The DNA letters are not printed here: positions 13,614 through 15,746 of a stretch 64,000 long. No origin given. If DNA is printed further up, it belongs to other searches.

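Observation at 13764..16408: Fused MtaA-like methyltransferase and corrinoid protein beside a QueG/RDase-like Fe-S protein in a non-methanogen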

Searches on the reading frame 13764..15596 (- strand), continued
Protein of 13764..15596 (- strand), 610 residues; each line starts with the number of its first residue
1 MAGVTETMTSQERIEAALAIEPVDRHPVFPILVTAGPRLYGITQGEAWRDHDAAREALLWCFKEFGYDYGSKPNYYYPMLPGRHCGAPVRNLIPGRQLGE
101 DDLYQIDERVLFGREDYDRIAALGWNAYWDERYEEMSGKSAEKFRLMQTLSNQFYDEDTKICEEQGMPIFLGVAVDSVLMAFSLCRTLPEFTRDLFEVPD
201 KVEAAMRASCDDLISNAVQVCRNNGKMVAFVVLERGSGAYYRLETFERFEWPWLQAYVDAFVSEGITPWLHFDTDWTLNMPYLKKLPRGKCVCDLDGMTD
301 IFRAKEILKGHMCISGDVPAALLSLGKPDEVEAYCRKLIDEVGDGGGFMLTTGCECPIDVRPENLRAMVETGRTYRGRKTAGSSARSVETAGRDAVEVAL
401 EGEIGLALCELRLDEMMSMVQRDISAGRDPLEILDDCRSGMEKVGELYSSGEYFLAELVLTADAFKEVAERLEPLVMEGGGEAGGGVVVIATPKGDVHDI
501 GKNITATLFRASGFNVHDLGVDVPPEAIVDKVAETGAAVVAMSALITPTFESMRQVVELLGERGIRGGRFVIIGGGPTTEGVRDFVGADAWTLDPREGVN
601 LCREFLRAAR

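Call 10: find_encoding_contigs(protein=P0001, flank=10000, max_places=3)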
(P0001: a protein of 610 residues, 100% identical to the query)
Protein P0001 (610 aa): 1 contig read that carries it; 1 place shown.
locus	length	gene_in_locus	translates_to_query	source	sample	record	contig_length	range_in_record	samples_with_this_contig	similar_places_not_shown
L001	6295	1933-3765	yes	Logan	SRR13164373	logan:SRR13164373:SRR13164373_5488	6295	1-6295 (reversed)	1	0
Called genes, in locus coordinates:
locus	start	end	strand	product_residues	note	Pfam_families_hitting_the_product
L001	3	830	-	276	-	?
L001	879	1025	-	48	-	-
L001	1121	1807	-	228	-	-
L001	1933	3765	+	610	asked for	PF01208:URO-D, PF02607:B12-binding_2, PF02310:B12-binding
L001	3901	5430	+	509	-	PF01841:Transglut_core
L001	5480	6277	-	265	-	PF00497:SBP_bac_3, PF10613:Lig_chan-Glu_bd (weak)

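Call 14: find_related_loci(query=A1, collection=genome_contigs, flank=10000)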
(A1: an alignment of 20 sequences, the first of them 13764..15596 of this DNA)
Query A1 (610 aa) in genome_contigs; peptide patterns used: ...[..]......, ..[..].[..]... (x = any residue, [..] = any of these).
94 stretches matched a pattern; 76 encode a relative of the query (tblastn E <= 1e-3); 75 distinct loci.
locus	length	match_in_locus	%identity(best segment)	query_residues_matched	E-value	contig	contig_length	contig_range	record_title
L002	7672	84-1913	74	1-610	0e+0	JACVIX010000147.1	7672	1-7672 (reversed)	MAG: Candidatus Geothermincola primus isolate QZM4_2.bin.425 contig147, whole genome shotgun sequence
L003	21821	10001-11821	70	4-610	0e+0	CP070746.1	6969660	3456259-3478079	MAG: Desulfobacterales bacterium isolate bin36 chromosome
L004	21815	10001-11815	72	4-608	0e+0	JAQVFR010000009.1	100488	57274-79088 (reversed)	MAG: Actinomycetota bacterium isolate STE_163 NODE_293_length_100488_cov_6.186317_Sandtown_E, whole genome shotgun seque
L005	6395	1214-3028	72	6-610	0e+0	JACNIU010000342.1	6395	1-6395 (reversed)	MAG: Desulfobacterales bacterium isolate NIOZ-UU19 NIOZ-UU_NODE_15278_length_6395_cov_18.3934, whole genome shotgun sequ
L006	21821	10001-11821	72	4-610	0e+0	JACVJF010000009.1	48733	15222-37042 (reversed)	MAG: Candidatus Solincola quzhuomuensis isolate QZM4_1.bin.364 contig009, whole genome shotgun sequence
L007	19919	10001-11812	71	4-607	0e+0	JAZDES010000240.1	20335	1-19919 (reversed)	MAG: Pseudomonadota bacterium isolate MEGAHIT-group-0.160 k141_12700225, whole genome shotgun sequence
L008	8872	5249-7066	70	2-607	0e+0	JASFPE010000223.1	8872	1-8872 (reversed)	MAG: Desulfobacterales bacterium isolate D0819M20remetaG_Bin_304 D0819M20remetaG_FD_scaffold_952_c1, whole genome shotgu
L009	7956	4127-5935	71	4-606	0e+0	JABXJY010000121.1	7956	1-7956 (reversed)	MAG: Desulfobacterales bacterium isolate CR_Bin_129 NODE_142_length_7956_cov_13.229471, whole genome shotgun sequence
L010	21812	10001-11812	72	4-607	0e+0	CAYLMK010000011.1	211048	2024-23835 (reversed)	MAG TPA_asm: uncultured Thermodesulfobacteriota bacterium isolate binchicken_co274_253 genome assembly, contig: NODE_91_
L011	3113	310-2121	70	4-607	0e+0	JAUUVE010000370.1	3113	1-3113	MAG: Desulfobacteraceae bacterium isolate CSMAG_5 CSMAG_5_k127_3610735_length_3113_cov_10.9665, whole genome shotgun seq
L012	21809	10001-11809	72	4-606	0e+0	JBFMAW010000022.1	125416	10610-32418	MAG: Thermodesulfobacteriota bacterium isolate MAG148 MAG148_22, whole genome shotgun sequence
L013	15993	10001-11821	70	4-610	0e+0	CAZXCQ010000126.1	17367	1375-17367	MAG TPA_asm: uncultured Desulfobacteraceae bacterium isolate SRP323688_co1_244 genome assembly, contig: NODE_5311_length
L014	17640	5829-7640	71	4-607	0e+0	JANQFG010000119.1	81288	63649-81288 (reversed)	MAG: bacterium isolate PL23a_bin.76 k99_1993871, whole genome shotgun sequence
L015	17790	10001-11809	70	4-606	0e+0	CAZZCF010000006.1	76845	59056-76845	MAG TPA_asm: uncultured Leptospirales bacterium isolate binchicken_co334_180 genome assembly, contig: NODE_446_length_76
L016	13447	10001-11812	70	4-607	0e+0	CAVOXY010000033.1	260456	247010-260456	MAG: uncultured Planctomycetota bacterium isolate MFD09964.bin.2.83 genome assembly, contig: contig_32193, whole genome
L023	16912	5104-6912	71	4-607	0e+0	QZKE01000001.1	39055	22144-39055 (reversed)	MAG: Actinobacteria bacterium isolate SURF_21 Ga0104751_1001488, whole genome shotgun sequence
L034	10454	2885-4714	65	6-610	0e+0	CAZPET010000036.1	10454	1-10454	MAG TPA_asm: uncultured Syntrophomonadaceae bacterium isolate binchicken_co88_589 genome assembly, contig: NODE_10683_le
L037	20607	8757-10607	55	2-606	0e+0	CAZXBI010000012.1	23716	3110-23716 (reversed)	MAG TPA_asm: uncultured Syntrophorhabdus sp. isolate SRP302447_co4_432 genome assembly, contig: NODE_5621_length_23716_c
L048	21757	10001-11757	64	6-608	1e-167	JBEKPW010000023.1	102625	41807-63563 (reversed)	MAG: Syntrophobacteraceae bacterium isolate SPRUCE 473 SPRUCE_473_23, whole genome shotgun sequence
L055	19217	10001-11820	60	4-605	0e+0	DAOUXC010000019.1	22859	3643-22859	MAG TPA_asm: Desulfobacteraceae bacterium isolate CSMAG_891 CSMAG_891_k141_75862_length_22859_cov_32.2085, whole genome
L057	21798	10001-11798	57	4-609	0e+0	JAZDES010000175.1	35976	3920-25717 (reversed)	MAG: Pseudomonadota bacterium isolate MEGAHIT-group-0.160 k141_12374320, whole genome shotgun sequence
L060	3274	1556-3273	58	4-513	1e-153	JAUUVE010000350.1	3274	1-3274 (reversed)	MAG: Desulfobacteraceae bacterium isolate CSMAG_5 CSMAG_5_k127_2653942_length_3274_cov_10.9908, whole genome shotgun seq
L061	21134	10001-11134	59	4-379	4e-146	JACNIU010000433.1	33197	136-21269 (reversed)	MAG: Desulfobacterales bacterium isolate NIOZ-UU19 NIOZ-UU_NODE_1423_length_33197_cov_16.9436, whole genome shotgun sequ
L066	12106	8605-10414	58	4-607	0e+0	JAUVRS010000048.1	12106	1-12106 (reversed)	MAG: Desulfobacteraceae bacterium isolate CSMAG_720 CSMAG_720_k127_2423173_length_12106_cov_114.9854, whole genome shotg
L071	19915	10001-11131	57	4-378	1e-141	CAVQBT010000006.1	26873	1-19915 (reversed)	MAG: uncultured delta proteobacterium isolate MFD02923.bin.2.3 genome assembly, contig: contig_15408, whole genome shotg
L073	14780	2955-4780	58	4-609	0e+0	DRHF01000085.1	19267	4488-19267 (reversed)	MAG TPA_asm: Desulfobacterales bacterium isolate HyVt-363 HyVt-363_k145_245297, whole genome shotgun sequence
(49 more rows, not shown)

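Call 20: search_protein_families(library=pfam, proteins=[L034:4708-6426:+, L066:704-1744:-, L066:10481-11419:+, L037:10627-11424:+, L048:13832-15586:+, L060:774-1550:+, L073:1507-2955:+, L055:1134-1658:+, L061:3044-3826:-, L023:7095-8216:-], max_evalue=0.0001)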
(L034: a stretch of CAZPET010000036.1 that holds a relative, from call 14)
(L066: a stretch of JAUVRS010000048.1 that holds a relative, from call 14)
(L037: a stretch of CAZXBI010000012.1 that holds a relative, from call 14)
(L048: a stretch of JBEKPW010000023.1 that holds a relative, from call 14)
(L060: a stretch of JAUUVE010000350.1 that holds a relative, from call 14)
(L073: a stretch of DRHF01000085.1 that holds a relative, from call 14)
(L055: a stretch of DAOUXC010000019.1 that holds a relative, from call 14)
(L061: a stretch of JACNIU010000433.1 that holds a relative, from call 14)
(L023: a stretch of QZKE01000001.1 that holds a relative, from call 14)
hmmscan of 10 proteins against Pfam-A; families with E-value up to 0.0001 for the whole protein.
L034:4708-6426:+ (572 aa): 2 families
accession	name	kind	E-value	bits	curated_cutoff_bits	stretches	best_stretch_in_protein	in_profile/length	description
PF00501.34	AMP-binding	-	2.5e-62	211.3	29.9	1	21-415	1-384/384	AMP-binding enzyme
PF13193.12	AMP-binding_C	-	9e-12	46.2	24.5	1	469-546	1-76/76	AMP-binding enzyme C-terminal domain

L066:704-1744:- (346 aa): 1 family
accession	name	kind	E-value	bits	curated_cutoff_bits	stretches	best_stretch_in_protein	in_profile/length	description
PF01208.23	URO-D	-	3.1e-61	207.7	23.9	1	23-342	13-345/346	Uroporphyrinogen decarboxylase (URO-D)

L066:10481-11419:+ (312 aa): 2 families
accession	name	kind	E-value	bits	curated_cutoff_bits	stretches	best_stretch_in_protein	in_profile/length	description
PF02492.25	cobW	-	3.4e-47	160.8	20.7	1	9-181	2-176/180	CobW/HypB/UreG, nucleotide-binding domain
PF07683.19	CobW_C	-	2.6e-11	43.7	22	1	222-305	1-94/94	Cobalamin synthesis protein cobW C-terminal domain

L037:10627-11424:+ (265 aa): 2 families
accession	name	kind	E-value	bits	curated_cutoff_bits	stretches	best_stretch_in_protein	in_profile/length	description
PF00809.28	Pterin_bind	-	1.7e-20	74.2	25.5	1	6-226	2-242/244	Pterin binding enzyme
PF03599.22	CdhD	-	9.9e-07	28.3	24.8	1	61-183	89-198/387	CO dehydrogenase/acetyl-CoA synthase delta subunit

L048:13832-15586:+ (584 aa): 3 families
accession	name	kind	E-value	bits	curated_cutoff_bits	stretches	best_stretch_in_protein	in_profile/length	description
PF14574.11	RACo_C_ter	-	1.9e-70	237.4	27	1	332-575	4-249/261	C-terminal domain of RACo the ASKHA domain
PF17651.6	Raco_middle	-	3.6e-53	180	26.8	1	165-325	1-161/163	RACo middle region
PF00111.32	Fer2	-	1.1e-13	51.3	21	1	36-112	4-77/77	2Fe-2S iron-sulfur cluster binding domain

L060:774-1550:+ (258 aa): 2 families
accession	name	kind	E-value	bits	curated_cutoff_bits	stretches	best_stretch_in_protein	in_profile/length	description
PF00378.25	ECH_1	-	3.5e-45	154.7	27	1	7-245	2-242/251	Enoyl-CoA hydratase/isomerase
PF16113.10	ECH_2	-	1.8e-20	74.2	27.2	1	12-192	2-187/335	Enoyl-CoA hydratase/isomerase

L073:1507-2955:+ (482 aa): 2 families
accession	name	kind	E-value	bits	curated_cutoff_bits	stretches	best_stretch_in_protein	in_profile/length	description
PF11794.13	HpaB_N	-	2.1e-92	310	35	1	5-274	1-270/270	4-hydroxyphenylacetate 3-hydroxylase N terminal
PF03241.18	HpaB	-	7.4e-68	228.1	25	1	281-477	1-199/202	4-hydroxyphenylacetate 3-hydroxylase C terminal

L055:1134-1658:+ (174 aa): 1 family
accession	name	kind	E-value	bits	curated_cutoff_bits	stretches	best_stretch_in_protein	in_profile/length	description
PF00072.30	Response_reg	-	5.3e-11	43.1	30.2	1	12-106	1-100/111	Response regulator receiver domain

L061:3044-3826:- (260 aa): 1 family
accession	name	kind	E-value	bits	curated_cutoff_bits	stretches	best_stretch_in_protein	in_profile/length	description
PF02596.20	DUF169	-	3.7e-46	158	27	1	11-219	2-208/209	Uncharacterised ArCR, COG2043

L023:7095-8216:- (373 aa): 9 families
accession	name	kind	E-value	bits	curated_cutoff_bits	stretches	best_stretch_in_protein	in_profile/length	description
PF04015.17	DUF362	-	2.3e-47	162.1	24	1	46-243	1-199/200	Domain of unknown function (DUF362)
PF00037.32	Fer4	-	8.1e-10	38.6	21.1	1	313-335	2-24/24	4Fe-4S binding domain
PF12837.12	Fer4_6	-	1.4e-07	31.5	25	0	313-334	3-24/24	4Fe-4S binding domain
PF12797.12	Fer4_2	-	1.3e-06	28.4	24.5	0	313-331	4-22/22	4Fe-4S binding domain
PF14697.11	Fer4_21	-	2.5e-06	28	35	0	309-335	31-58/59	4Fe-4S dicluster domain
PF13187.11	Fer4_9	-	4.3e-06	27.1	27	1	318-362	1-52/52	4Fe-4S dicluster domain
PF12838.12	Fer4_7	-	1.9e-05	25.5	27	1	318-360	1-51/52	4Fe-4S dicluster domain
PF13237.11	Fer4_10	-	1.9e-05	24.9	25.5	1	313-358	3-53/53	4Fe-4S dicluster domain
PF13183.11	Fer4_8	-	7.2e-05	23.7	27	0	313-332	48-67/68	4Fe-4S dicluster domain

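Call 26: search_protein_families(library=ncbifam, proteins=[L034:4708-6426:+, L066:704-1744:-, L037:10627-11424:+, L073:1507-2955:+, L057:7109-8254:-, L071:14573-15889:-], max_evalue=0.00001)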
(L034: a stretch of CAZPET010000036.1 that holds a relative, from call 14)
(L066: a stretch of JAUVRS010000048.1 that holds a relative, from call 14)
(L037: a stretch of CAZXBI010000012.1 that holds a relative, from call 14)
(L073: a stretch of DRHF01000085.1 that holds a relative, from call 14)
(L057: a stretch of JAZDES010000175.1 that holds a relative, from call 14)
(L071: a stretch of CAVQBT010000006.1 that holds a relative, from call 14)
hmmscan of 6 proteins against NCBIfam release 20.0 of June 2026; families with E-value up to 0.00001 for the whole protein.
L034:4708-6426:+ (572 aa): 95 families (the best 25 are shown)
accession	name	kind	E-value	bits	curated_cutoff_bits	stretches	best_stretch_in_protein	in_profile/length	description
NF004837.0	PRK06187.1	subfamily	1.3e-86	290.9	476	1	17-555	10-521/531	long-chain-fatty-acid--CoA ligase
NF009233.0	PRK12583.1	subfamily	2.5e-78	263.8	832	1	19-561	22-555/558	fatty acid CoA ligase family protein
NF005801.1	PRK07656.1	equivalog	7.4e-65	219.5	657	1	38-553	22-500/500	FadD3 family acyl-CoA ligase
NF006182.0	PRK08316.1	subfamily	2.9e-64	217.4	663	1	18-555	14-516/523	fatty acyl-CoA synthetase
NF005307.0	PRK06839.1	equivalog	4.9e-63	213.5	748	1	20-555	7-492/496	o-succinylbenzoate--CoA ligase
NF052269.1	Staph_lig_FadD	equivalog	4.2e-61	206.8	650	2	192-560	145-497/499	long-chain-fatty-acid--CoA ligase FadD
NF004822.0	PRK06178.1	equivalog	1.7e-60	205.2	782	1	17-556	39-567/571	acyl-CoA synthetase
NF004114.0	PRK05605.1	equivalog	3.8e-60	203.8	766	2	183-558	207-571/575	long-chain-fatty-acid--CoA ligase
NF005676.0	PRK07470.1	equivalog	6.7e-60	203.2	774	1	17-560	22-532/544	acyl-CoA synthetase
NF005714.0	PRK07529.1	subfamily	1.5e-58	198.6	632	1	37-560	58-580/640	acyl-CoA synthetase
NF005702.0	PRK07514.1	subfamily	5.7e-58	196.5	558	2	169-553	130-497/506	malonyl-CoA synthase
NF004758.0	PRK06087.1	equivalog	1.1e-55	189.1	736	1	17-558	26-537/548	medium-chain fatty-acid--CoA ligase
NF006181.0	PRK08314.1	subfamily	1.2e-54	185.5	705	1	19-557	28-555/563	long-chain-fatty-acid--CoA ligase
NF005463.0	PRK07059.1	subfamily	1.7e-54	185.2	869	1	189-553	196-553/557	long-chain-fatty-acid--CoA ligase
NF052580.1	Str24CoAsynCasG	equivalog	3.1e-50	171.1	750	1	192-551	183-545/548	steroid-24-oyl-CoA synthetase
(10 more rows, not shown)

L066:704-1744:- (346 aa): 5 families
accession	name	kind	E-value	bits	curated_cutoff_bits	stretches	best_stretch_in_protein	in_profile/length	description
NF004889.0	PRK06252.1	subfamily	3e-40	138.2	244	1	1-341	1-334/340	methylcobalamin:coenzyme M methyltransferase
TIGR01463.1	mtaA_cmuA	subfamily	5.4e-40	137.7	235.4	1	4-334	3-329/340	MtaA/CmuA family methyltransferase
NF040654.1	MtaA_Meth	equivalog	5.9e-33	114.2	400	1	24-334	15-323/337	methylcobamide:CoM methyltransferase MtaA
NF041608.1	methylcob_mtaseMtbA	equivalog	3.6e-30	105.2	600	1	1-339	1-333/339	methylcobamide:CoM methyltransferase MtbA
TIGR01464.1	hemE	equivalog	5.6e-18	65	302.95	1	45-341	38-337/338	uroporphyrinogen decarboxylase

L037:10627-11424:+ (265 aa): 4 families
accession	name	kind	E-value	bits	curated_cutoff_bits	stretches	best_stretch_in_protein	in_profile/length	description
NF005719.0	PRK07535.1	domain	8.6e-88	293.9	259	1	1-263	1-263/268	methyltetrahydrofolate:corrinoid/iron-sulfur protein methyltransferase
NF040758.1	CODH_ACS_meth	exception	1e-30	107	370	1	2-254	5-258/261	carbon monoxide dehydrogenase/acetyl-CoA synthase methytransferase subunit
TIGR02082.1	metH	equivalog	1.8e-26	92.2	1010.85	1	2-238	344-595/1182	methionine synthase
NF007024.0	PRK09490.1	equivalog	4.2e-13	48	1497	1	4-229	363-603/1234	methionine synthase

L073:1507-2955:+ (482 aa): 2 families
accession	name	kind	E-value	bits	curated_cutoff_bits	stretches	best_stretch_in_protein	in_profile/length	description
TIGR02309.1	HpaB-1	equivalog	6.5e-51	173.9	480.2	1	5-438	3-433/477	4-hydroxyphenylacetate 3-monooxygenase, oxygenase component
TIGR02310.1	HpaB-2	equivalog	1.7e-27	96.3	885.2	1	4-455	13-464/519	4-hydroxyphenylacetate 3-monooxygenase, oxygenase component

L057:7109-8254:- (381 aa): 22 families
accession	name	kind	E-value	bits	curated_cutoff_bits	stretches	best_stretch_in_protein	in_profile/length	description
NF042972.1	AcrlCoAredClosAcrC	equivalog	3e-118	394.8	640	1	1-376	1-377/378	acryloyl-CoA reductase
NF045552.1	GlutCoADH_Des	equivalog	2.9e-91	306.5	470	1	1-376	1-380/387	glutaryl-CoA dehydrogenase Acd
NF045652.1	ProlPCPDhRedW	equivalog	6e-77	259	650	1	10-374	5-372/376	L-prolyl-[peptidyl-carrier protein] dehydrogenase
NF053553.1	prodigi_MBC_PigA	equivalog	1.4e-75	254.8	500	1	1-373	1-377/381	prodigiosin MBC biosynthesis dehydrogenase PigA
NF043006.1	CyhCrbnylCoADH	equivalog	3.1e-72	243.7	650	1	7-374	6-374/380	cyclohexane-1-carbonyl-CoA dehydrogenase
NF058590.1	AcCoDHFadEBacil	equivalog_domain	5.8e-72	243.1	600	1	5-372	21-407/586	acyl-CoA dehydrogenase FadE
NF008997.0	PRK12341.1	equivalog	3.4e-66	223.8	537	1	1-380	1-381/382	acyl-CoA dehydrogenase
NF002885.1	PRK03354.1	equivalog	2.7e-65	220.8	540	1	1-378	1-376/378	crotonobetainyl-CoA dehydrogenase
NF042439.1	SulpropCoADesulf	equivalog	5.1e-65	219.7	600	1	14-376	2-371/379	3-sulfinopropanoyl-CoA desulfinase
TIGR03207.1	cyc_hxne_CoA_dh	equivalog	5.9e-58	196.4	575.35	1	9-374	5-370/372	cyclohexanecarboxyl-CoA dehydrogenase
NF052270.1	Staph_DH_FadE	equivalog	5.3e-41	140.7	600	1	7-374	23-392/400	acyl-CoA dehydrogenase FadE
TIGR03204.1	pimC_large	equivalog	1.1e-33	116.7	623.85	1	2-273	1-274/395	pimeloyl-CoA dehydrogenase large subunit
NF049984.1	Rv1679_FadE16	equivalog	3e-30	105.7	600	1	29-357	17-347/371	Rv1679 family acyl-CoA dehydrogenase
TIGR03203.1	pimD_small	equivalog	2.5e-24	86.1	652.7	1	2-352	1-353/378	pimeloyl-CoA dehydrogenase small subunit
NF007000.1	PRK09463.1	subfamily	3.8e-24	85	600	1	29-365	66-420/726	acyl-CoA dehydrogenase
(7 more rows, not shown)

L071:14573-15889:- (438 aa): 0 families

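Call 30: find_encoding_contigs(protein=P0005, flank=10000, max_places=2)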
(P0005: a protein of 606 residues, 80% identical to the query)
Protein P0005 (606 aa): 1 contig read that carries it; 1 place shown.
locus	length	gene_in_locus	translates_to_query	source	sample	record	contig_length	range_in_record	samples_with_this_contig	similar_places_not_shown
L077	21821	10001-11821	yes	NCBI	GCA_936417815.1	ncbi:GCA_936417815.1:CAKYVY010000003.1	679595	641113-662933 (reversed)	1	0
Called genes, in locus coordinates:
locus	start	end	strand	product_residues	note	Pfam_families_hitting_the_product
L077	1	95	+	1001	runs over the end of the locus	PF00149:Metallophos, PF01833:TIG (weak)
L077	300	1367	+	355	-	PF11288:DUF3089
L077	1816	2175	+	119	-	-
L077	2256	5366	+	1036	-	PF18998:Flg_new_2 (faint), PF18986:DUF5719 (weak)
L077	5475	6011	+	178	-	-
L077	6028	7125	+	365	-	PF06050:HGD-D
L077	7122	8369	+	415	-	PF06050:HGD-D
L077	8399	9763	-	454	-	-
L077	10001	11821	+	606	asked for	PF01208:URO-D, PF02607:B12-binding_2, PF02310:B12-binding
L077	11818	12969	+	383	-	PF01757:Acyl_transf_3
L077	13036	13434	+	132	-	PF00072:Response_reg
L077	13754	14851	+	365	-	PF00512:HisKA, PF02518:HATPase_c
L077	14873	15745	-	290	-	PF04909:Amidohydro_2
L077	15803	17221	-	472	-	PF11794:HpaB_N, PF03241:HpaB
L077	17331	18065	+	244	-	PF00440:TetR_N, PF08359:TetR_C_4, PF17932:TetR_C_24 (faint)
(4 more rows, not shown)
